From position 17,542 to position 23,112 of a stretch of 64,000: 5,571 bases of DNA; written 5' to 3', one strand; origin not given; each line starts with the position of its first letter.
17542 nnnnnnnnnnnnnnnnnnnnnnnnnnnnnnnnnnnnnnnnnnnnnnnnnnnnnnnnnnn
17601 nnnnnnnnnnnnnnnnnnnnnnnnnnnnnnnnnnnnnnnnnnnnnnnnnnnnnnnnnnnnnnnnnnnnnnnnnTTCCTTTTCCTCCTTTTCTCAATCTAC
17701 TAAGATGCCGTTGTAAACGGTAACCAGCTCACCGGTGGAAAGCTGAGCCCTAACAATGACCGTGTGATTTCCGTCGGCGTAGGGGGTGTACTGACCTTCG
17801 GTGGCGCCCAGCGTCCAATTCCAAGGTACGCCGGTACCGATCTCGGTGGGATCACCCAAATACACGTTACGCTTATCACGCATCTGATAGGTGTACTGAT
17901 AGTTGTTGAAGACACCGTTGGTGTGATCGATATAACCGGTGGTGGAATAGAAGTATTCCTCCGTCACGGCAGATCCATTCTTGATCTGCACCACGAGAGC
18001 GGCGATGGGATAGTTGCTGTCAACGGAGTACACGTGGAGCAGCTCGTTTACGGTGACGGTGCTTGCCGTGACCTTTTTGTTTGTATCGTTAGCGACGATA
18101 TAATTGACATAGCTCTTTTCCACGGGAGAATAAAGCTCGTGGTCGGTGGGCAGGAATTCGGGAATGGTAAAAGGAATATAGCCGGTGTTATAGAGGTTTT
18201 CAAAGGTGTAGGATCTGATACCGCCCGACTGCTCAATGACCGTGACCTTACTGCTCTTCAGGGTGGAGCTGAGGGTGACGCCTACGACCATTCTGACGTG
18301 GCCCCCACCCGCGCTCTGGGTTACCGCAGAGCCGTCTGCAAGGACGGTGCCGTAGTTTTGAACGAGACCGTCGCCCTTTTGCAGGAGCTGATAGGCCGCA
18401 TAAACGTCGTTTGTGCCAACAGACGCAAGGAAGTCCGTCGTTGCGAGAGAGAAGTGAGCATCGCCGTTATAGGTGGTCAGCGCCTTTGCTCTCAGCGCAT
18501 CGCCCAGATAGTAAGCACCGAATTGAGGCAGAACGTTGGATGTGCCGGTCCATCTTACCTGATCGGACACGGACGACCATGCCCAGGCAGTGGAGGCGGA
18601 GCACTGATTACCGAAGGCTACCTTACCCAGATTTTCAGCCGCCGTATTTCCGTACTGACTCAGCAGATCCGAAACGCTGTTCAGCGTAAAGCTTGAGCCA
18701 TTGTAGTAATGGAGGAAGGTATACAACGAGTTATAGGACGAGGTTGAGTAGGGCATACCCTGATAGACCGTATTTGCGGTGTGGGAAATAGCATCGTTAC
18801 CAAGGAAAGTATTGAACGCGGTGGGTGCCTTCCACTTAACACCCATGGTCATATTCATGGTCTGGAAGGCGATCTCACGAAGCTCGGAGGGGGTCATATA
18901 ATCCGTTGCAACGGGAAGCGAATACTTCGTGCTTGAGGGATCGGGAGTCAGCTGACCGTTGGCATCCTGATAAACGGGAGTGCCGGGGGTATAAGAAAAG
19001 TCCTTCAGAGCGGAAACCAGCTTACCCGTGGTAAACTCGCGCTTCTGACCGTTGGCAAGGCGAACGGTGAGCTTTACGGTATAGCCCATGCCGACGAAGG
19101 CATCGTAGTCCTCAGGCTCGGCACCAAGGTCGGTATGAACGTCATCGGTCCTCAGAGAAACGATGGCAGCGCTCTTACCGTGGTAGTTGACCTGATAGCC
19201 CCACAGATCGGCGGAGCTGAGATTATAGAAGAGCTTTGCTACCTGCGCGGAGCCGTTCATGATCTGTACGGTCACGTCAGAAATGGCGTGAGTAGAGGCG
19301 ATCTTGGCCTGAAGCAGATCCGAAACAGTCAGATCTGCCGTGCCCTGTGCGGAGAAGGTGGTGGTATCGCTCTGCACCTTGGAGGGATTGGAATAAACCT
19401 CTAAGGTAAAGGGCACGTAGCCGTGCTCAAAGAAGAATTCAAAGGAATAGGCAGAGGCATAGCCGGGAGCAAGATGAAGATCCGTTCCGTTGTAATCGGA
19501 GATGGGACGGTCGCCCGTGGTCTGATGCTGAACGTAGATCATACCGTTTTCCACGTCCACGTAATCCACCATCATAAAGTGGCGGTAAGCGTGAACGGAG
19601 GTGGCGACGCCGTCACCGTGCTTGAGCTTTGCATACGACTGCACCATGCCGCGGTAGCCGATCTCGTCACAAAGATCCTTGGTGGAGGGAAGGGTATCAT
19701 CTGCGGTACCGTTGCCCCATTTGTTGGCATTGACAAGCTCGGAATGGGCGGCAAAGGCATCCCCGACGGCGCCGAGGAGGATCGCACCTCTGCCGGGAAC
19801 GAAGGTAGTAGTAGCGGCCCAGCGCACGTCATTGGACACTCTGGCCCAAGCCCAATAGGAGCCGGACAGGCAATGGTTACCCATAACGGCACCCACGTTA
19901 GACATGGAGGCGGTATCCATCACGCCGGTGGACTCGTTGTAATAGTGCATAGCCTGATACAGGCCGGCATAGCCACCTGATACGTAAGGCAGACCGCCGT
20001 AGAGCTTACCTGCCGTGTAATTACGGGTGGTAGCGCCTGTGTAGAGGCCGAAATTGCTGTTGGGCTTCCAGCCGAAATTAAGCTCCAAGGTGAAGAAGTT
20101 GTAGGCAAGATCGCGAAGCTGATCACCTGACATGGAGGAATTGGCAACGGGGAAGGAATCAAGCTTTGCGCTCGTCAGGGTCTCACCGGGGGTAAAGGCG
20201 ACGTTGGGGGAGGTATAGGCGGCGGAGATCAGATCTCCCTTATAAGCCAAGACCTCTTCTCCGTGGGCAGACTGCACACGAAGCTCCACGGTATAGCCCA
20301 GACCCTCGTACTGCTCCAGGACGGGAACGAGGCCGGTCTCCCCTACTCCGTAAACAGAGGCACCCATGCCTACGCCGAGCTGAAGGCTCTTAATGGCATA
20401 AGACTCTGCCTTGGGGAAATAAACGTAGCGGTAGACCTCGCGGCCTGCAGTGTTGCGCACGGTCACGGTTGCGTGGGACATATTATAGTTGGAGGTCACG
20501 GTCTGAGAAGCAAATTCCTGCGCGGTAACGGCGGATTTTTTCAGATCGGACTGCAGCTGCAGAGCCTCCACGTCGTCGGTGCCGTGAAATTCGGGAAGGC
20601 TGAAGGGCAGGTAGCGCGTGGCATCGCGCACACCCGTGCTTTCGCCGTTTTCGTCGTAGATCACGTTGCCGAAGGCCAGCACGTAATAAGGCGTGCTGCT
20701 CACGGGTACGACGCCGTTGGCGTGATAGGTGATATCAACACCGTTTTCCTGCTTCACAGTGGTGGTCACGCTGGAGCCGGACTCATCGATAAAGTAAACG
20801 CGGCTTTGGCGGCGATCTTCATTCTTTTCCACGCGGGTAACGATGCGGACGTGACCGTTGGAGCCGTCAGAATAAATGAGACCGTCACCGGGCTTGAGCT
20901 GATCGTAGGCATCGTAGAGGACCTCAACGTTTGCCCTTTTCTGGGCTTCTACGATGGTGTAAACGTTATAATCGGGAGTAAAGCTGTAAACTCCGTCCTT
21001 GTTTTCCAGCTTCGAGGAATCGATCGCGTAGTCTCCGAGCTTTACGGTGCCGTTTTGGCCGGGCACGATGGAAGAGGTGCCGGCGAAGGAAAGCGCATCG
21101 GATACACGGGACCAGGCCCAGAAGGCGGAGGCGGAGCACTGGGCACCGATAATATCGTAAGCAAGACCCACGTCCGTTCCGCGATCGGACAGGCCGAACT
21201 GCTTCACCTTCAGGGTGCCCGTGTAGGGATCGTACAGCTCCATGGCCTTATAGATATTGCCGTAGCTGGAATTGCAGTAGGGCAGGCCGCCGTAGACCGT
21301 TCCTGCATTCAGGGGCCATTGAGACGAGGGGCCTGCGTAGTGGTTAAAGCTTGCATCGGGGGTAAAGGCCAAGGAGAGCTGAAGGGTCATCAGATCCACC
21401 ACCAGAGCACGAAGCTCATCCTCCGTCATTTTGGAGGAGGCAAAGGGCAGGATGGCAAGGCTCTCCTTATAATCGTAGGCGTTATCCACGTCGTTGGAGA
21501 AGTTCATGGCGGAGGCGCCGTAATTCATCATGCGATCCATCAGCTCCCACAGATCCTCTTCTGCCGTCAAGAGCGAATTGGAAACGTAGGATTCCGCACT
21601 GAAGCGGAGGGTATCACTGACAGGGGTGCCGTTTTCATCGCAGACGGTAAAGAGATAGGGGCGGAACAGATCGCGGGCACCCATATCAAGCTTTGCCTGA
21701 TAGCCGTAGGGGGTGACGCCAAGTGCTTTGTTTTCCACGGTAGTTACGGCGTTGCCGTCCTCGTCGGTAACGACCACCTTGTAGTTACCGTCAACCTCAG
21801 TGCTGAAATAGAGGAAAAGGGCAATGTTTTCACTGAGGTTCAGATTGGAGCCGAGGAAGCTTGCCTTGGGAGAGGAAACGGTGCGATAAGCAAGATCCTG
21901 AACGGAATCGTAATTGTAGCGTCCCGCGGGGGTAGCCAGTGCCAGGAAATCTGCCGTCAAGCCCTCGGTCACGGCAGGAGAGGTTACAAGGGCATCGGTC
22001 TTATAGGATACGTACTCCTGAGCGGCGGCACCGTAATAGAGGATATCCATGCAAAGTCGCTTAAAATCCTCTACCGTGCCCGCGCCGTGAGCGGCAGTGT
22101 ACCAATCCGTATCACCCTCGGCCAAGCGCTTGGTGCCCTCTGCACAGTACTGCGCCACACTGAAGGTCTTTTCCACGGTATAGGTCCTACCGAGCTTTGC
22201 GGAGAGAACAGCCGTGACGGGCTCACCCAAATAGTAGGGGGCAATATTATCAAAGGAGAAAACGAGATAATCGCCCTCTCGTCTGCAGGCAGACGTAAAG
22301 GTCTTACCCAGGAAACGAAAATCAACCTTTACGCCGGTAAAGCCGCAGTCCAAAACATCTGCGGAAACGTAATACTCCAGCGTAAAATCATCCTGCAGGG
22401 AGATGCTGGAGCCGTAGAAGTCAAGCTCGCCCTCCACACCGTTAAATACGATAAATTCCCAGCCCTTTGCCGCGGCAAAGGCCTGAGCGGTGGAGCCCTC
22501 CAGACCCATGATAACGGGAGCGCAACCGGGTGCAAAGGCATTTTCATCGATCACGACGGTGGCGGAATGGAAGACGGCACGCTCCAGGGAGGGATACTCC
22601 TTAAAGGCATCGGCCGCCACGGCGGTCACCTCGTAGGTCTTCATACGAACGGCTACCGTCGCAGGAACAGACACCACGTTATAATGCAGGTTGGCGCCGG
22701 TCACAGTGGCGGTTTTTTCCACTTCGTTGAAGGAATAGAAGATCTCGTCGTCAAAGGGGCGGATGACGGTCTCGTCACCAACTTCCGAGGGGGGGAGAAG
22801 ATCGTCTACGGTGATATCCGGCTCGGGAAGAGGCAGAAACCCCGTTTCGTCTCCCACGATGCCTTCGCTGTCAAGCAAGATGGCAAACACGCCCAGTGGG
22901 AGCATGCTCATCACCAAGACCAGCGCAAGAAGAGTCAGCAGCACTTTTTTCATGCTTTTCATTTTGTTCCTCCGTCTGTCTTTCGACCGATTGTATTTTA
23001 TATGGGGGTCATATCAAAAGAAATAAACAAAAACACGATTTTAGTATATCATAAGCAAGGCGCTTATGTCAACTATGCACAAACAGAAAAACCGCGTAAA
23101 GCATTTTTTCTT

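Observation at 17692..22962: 1756-aa secreted protein fusing an LRR-like head, a ~320-aa unknown region and three complete family modules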

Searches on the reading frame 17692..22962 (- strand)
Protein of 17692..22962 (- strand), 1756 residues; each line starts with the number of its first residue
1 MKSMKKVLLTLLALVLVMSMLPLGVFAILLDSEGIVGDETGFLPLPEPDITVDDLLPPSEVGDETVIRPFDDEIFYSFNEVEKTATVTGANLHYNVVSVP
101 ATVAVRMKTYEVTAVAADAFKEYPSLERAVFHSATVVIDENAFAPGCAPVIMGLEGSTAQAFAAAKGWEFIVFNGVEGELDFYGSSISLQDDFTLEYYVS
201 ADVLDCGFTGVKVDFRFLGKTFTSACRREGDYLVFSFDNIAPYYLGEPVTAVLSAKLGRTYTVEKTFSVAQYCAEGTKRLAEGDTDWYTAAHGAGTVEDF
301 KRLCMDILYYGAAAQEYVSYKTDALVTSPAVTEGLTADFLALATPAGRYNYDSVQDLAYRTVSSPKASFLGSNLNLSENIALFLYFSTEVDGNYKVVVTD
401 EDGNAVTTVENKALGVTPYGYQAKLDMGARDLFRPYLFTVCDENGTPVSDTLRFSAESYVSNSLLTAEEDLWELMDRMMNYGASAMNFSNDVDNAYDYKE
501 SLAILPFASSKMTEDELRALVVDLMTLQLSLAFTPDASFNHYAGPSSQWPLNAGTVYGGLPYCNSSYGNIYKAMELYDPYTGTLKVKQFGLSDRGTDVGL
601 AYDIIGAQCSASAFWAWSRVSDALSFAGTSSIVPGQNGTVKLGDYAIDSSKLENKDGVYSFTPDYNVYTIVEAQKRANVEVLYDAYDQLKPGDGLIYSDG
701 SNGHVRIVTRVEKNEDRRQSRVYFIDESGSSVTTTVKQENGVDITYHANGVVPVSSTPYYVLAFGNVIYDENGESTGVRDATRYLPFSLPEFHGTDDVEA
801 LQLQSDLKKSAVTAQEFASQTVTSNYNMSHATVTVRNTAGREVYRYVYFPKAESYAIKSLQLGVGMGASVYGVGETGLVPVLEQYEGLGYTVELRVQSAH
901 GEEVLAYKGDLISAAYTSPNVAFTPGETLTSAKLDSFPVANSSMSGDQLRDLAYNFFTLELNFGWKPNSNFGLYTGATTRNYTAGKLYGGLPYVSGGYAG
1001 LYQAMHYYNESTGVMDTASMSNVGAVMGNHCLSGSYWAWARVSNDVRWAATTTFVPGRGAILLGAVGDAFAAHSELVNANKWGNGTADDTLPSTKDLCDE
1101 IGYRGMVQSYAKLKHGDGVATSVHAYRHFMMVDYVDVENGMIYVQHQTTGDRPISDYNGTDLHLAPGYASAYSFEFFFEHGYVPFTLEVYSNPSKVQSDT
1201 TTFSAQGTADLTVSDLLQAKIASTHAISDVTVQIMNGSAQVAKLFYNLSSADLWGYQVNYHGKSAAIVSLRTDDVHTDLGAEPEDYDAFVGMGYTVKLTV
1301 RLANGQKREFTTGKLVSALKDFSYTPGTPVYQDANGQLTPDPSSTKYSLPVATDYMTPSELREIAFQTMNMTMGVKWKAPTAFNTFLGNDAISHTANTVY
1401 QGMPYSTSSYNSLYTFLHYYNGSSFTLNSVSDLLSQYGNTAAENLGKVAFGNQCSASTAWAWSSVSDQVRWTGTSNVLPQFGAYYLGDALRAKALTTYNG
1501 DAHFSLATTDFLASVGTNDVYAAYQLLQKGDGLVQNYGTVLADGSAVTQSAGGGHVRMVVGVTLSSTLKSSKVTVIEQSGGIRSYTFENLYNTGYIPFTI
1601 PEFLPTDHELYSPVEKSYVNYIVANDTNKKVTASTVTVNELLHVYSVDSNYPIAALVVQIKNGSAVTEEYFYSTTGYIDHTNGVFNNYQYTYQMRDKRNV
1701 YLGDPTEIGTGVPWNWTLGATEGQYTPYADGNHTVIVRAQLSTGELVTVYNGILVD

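Call 5: search_protein_families(library=pfam, proteins=[window:17692-22962:-], max_evalue=1)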
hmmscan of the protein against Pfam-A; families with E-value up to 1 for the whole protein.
window:17692-22962:- (1756 aa): 2 families
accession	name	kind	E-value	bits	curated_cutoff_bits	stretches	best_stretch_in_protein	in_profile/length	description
PF21834.1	DUF6894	-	0.012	16.2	24.1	0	813-845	33-65/69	Domain of unknown function (DUF6894)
PF05257.22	CHAP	-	0.031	15.2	26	1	667-714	27-72/81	CHAP domain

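Call 6: search_protein_families(library=ncbifam, proteins=[window:17692-22962:-], max_evalue=1)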
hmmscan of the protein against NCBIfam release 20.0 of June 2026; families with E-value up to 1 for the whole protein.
window:17692-22962:- (1756 aa): 0 families

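Call 8: search_solved_structures(query=window:17692-22962:-, max_evalue=10, show_alignments=2)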
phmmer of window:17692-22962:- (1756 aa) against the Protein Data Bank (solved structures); distinct sequences matched with E-value up to 10: 1.
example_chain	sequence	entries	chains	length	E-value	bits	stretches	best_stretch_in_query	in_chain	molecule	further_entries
5xy3_e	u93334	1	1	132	2.1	8.9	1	1155-1236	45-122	Ribosomal protein L32, putative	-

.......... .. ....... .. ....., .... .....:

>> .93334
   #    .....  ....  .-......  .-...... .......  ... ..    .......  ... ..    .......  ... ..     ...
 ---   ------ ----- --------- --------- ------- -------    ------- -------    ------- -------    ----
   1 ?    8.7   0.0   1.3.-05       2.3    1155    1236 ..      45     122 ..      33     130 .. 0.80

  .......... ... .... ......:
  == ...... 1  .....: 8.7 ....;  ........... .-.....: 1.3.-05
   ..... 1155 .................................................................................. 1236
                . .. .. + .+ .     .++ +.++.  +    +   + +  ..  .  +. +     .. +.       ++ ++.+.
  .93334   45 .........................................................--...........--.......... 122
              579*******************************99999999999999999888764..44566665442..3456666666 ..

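Call 10: find_homologous_proteins(query=window:17692-22962:-, max_evalue=0.00001)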
Query window:17692-22962:- (1756 aa): 5 proteins with E <= 0.00001 among 8000 candidates.
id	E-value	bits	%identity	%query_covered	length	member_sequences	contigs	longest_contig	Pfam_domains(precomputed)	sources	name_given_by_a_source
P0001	0.0e+0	3991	100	100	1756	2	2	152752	-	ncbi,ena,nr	ncbi:MAG: hypothetical protein IJC84_04955 [Clostridia bacterium]|nr:hypothetical protein [Clostridi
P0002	0.0e+0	3612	86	100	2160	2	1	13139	-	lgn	-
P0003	1.0e-15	75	30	16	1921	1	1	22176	-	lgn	-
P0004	1.6e-15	74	29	18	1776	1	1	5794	PF18998.7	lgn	-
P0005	2.4e-15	73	31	16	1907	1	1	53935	-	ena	-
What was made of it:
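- Checked: The identical protein is in NCBI as 'MAG: hypothetical protein IJC84_04955 [Clostridia bacterium]' (call 10).
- Identical or 86%-identical proteins occur in independent assemblies (call 10).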

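Call 37: find_encoding_contigs(protein=P0002, flank=10000, max_places=3)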
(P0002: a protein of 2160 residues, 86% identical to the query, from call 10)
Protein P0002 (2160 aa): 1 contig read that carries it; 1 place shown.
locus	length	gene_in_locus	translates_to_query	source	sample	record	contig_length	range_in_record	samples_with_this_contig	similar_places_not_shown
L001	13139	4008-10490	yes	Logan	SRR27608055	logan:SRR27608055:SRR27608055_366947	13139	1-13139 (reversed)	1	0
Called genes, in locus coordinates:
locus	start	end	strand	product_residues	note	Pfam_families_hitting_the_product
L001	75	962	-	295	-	PF02541:Ppx-GppA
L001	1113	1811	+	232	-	PF04542:Sigma70_r2, PF04545:Sigma70_r4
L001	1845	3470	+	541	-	PF12673:SipL (faint)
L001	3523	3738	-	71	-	-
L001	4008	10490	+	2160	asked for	-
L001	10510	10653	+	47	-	-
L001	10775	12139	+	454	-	-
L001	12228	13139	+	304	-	?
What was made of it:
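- A syntenic locus, L001, exists (call 37).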

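Call 104: search_protein_families(library=pfam, proteins=[P0003, P0004], max_evalue=0.001)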
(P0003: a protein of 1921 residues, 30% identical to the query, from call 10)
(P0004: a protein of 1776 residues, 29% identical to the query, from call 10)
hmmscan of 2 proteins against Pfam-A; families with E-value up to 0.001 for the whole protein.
P0003 (1921 aa): 0 families

P0004 (1776 aa): 1 family
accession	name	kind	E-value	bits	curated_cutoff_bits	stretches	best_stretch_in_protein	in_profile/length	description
PF18998.6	Flg_new_2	-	1.1e-08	35.3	23.6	1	1062-1115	15-71/73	Divergent InlB B-repeat domain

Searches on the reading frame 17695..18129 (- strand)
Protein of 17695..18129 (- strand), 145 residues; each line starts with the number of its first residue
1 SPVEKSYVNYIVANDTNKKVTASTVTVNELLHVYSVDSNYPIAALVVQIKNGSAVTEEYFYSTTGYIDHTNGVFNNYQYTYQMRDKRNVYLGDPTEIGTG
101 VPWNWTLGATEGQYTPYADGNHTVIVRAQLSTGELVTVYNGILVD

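Call 65: search_protein_families(library=pfam, proteins=[window:17695-18129:-], max_evalue=10)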
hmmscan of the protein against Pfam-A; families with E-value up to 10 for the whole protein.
seq(145 aa): 2 families
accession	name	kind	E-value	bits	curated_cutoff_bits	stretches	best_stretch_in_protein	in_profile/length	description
PF22783.1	BapA_N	-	0.16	12.1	27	1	45-76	49-80/123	BapA, prefix-like domain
PF03908.18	Sec20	-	0.2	12.1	27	1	16-92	2-76/92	Sec20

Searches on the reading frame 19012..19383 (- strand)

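Call 65: search_protein_families(library=pfam, proteins=[window:19012-19383:-], max_evalue=10)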
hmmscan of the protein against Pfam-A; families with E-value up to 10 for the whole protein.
seq(124 aa): 1 family
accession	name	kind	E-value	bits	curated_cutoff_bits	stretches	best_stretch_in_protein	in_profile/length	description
PF05817.20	Ribophorin_II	-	0.052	13.6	23.4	1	20-81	68-132/240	Ribophorin II N-terminal domain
